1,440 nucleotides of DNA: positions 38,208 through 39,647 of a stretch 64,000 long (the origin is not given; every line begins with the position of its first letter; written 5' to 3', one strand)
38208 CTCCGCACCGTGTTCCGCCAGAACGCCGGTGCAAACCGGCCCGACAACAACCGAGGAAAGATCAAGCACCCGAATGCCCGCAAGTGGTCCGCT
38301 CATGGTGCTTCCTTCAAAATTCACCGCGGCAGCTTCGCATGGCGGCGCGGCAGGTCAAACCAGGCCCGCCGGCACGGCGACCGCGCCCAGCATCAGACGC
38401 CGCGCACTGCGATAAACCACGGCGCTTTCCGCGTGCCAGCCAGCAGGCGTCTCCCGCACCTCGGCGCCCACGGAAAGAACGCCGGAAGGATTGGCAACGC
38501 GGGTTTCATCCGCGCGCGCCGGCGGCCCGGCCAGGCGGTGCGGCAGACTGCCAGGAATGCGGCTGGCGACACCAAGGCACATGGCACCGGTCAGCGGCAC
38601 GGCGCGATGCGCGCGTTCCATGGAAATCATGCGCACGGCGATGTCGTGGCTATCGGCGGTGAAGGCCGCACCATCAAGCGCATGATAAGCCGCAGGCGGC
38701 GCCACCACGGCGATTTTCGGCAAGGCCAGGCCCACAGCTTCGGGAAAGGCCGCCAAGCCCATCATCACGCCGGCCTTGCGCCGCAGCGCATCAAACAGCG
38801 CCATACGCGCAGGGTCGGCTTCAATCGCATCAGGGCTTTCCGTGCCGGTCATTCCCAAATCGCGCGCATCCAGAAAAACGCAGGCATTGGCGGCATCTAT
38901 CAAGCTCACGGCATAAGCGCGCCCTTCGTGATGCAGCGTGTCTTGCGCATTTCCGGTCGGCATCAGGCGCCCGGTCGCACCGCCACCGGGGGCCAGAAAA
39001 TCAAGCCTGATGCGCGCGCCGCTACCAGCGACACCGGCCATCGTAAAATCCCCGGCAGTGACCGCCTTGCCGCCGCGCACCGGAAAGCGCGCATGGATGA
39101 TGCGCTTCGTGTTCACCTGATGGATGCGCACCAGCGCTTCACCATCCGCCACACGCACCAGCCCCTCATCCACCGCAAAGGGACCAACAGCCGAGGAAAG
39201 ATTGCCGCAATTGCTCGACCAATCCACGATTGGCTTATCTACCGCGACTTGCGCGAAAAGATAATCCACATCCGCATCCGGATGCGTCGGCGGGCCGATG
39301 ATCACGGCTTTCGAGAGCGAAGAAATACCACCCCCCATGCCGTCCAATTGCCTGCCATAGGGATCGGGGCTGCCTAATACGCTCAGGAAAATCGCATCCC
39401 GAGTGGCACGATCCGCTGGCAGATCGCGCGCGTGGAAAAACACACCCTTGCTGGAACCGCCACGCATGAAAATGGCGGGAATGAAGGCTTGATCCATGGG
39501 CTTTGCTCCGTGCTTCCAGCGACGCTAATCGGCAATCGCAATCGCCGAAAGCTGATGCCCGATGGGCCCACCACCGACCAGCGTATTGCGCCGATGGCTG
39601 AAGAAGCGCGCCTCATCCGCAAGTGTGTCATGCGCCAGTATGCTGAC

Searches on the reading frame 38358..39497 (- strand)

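Call 73: search_protein_families(library=pfam, proteins=[window:38358-39497:-], max_evalue=0.0001)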
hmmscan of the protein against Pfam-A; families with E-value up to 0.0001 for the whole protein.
window:38358-39497:- (380 aa): 1 family
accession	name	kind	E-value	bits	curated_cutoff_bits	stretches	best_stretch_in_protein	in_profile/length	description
PF04303.18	PrpF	-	1.3e-114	383.5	27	1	6-376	4-371/371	PrpF protein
